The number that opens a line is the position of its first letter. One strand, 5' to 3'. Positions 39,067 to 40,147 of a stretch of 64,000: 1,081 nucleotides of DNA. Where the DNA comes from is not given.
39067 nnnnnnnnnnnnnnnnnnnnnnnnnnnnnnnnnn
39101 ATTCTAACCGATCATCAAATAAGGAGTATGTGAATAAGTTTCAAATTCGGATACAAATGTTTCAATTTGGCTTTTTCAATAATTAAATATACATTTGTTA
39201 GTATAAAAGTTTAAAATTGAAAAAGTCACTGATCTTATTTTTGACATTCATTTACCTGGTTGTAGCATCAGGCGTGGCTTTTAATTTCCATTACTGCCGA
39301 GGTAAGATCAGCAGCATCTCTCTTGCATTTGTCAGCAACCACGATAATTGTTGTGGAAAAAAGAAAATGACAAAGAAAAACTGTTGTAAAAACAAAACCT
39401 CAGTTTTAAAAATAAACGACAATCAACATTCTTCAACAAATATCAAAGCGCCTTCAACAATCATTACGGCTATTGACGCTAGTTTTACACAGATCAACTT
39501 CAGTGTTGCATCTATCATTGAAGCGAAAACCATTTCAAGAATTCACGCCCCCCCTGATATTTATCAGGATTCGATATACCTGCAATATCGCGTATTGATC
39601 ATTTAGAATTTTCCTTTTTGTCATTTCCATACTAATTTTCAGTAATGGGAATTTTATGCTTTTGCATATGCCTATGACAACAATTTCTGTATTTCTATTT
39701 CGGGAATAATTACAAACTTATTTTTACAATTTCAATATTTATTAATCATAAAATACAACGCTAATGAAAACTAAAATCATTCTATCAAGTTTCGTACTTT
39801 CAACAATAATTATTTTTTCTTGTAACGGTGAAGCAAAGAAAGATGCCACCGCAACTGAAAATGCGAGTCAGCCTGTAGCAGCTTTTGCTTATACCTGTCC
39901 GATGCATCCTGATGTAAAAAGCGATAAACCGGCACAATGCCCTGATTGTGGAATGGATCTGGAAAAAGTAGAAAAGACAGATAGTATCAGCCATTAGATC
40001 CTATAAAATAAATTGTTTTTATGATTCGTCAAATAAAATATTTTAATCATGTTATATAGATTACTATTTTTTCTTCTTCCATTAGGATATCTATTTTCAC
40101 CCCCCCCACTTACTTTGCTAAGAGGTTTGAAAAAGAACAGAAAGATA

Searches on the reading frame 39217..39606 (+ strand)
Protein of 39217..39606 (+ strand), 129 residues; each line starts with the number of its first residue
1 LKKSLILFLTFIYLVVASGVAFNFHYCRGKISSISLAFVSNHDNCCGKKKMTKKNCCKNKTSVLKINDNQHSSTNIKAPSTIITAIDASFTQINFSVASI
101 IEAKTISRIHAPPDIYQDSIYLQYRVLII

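Call 4: search_protein_families(library=pfam, proteins=[window:39217-39606:+], max_evalue=0.01)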
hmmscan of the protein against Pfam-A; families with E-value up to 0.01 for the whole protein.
window:39217-39606:+ (129 aa): 0 families

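Call 30: search_protein_families(library=ncbifam, proteins=[window:39217-39606:+], max_evalue=0.01)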
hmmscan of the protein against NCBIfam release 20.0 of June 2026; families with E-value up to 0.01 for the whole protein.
window:39217-39606:+ (129 aa): 1 family
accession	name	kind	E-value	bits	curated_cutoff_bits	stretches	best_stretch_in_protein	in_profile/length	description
NF047658.1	HYC_CC_PP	subfamily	3.2e-15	56.8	28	1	2-122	1-125/131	HYC_CC_PP family protein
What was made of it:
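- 39217..39606 (+): An HYC_CC_PP family protein. Its PP motif is encoded in a C7 run at 39548-39554, which is identical in four independent assemblies. NF047658 in call 30.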

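Call 39: find_encoding_contigs(protein=window:39217-39606:+, flank=2500, max_places=10)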
Protein window:39217-39606:+ (129 aa): no gene with exactly this product is on record in the collection.

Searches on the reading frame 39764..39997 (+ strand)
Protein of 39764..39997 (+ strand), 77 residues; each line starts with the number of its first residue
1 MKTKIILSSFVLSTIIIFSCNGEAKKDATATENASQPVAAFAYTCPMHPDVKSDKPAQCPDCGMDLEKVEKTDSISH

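Call 4: search_protein_families(library=pfam, proteins=[window:39764-39997:+], max_evalue=0.01)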
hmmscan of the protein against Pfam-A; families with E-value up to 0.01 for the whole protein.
window:39764-39997:+ (77 aa): 1 family
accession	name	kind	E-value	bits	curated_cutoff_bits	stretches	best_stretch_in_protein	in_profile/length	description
PF19335.5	HMBD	-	2.5e-13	50.1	23.6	1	43-69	2-28/28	Heavy metal binding domain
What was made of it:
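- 39764..39997 (+): A 77-aa heavy-metal-binding-domain (HMBD) protein, immediately upstream. PF19335 at E = 2.5e-13 (call 4).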

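Call 21: find_encoding_contigs(protein=window:39764-39997:+, flank=2500, max_places=10)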
Protein window:39764-39997:+ (77 aa): 5 contigs read that carry it; 3 places shown.
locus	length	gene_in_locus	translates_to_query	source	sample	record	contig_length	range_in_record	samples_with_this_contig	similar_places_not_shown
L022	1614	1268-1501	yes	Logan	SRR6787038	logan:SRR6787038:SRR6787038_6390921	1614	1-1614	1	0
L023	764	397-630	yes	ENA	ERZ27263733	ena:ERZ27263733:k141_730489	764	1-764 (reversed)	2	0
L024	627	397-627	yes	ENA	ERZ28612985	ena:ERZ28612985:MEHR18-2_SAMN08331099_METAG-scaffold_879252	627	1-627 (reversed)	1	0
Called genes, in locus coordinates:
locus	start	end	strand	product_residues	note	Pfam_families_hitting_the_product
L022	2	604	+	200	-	?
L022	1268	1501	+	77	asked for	PF19335:HMBD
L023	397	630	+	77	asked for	PF19335:HMBD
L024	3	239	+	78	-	?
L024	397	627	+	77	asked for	PF19335:HMBD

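Call 30: search_protein_families(library=ncbifam, proteins=[window:39764-39997:+], max_evalue=0.01)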
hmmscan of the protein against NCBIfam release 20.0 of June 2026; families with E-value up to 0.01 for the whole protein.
window:39764-39997:+ (77 aa): 2 families
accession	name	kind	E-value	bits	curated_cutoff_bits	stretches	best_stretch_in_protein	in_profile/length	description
NF007303.0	PRK09783.1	subfamily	2.6e-05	22.8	390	1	3-67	9-74/414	copper/silver efflux system membrane fusion protein CusB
NF033497.1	rubre_like_arch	subfamily_domain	0.0061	16.3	32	0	52-68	12-28/34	rubrerythrin-like domain-containing protein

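Call 52: find_homologous_proteins(query=window:39764-39997:+, max_evalue=1e-10)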
Query window:39764-39997:+ (77 aa): 14 proteins with E <= 1e-10 among 15 candidates.
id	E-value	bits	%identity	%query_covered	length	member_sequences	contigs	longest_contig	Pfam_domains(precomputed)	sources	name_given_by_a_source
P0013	2.6e-44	166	100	100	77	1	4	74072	PF19335.6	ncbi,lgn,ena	-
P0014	1.6e-29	119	79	100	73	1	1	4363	PF19335.6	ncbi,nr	ncbi:MAG: hypothetical protein NTX97_05835 [Bacteroidetes bacterium]|nr:hypothetical protein [Bacter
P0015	1.7e-29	119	74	100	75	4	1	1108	PF19335.6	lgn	-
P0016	1.0e-28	116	71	100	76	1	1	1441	PF19335.6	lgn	-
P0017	2.6e-28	115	73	100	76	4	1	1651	PF19335.6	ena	-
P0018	3.5e-28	115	71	100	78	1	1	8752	PF19335.6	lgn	-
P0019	5.8e-27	111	70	100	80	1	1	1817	PF19335.6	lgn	-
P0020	1.3e-26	110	68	100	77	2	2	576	PF19335.6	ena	-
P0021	1.4e-25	106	64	100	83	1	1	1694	PF19335.6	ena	-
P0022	7.6e-25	104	64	100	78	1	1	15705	PF19335.6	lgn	-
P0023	8.2e-24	101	68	100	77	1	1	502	PF19335.6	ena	-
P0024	1.6e-19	87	40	91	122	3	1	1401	PF19335.6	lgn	-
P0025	2.2e-12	65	51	91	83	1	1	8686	PF19335.6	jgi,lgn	-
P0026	3.4e-11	61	46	91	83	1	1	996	PF19335.6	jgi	jgi:hypothetical protein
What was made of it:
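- Tried and rejected: (2) I searched for near-identical HMBD proteins, hoping to find contigs that run into the tract (call 52).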

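Call 53: find_encoding_contigs(protein=P0018, flank=3000, max_places=4)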
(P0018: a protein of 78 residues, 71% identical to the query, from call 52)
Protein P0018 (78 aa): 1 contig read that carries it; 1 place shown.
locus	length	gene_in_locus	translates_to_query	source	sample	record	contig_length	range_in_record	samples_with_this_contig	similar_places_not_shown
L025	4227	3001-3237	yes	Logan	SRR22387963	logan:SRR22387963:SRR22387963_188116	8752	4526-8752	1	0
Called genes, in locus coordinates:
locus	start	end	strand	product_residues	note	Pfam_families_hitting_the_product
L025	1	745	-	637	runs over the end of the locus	PF00873:ACR_tran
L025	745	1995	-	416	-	PF00873:ACR_tran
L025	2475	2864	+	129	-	PF26622:DUF8199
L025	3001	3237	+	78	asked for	PF19335:HMBD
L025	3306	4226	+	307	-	?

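Call 54: find_encoding_contigs(protein=P0015, flank=2000, max_places=6)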
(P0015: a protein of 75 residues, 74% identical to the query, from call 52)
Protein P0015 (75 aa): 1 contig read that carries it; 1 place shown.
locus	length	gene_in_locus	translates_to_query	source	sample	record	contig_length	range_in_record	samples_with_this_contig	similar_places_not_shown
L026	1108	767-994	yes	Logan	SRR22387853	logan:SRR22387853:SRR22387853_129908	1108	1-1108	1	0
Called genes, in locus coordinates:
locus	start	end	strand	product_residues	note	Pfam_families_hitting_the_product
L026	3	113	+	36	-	?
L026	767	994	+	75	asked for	PF19335:HMBD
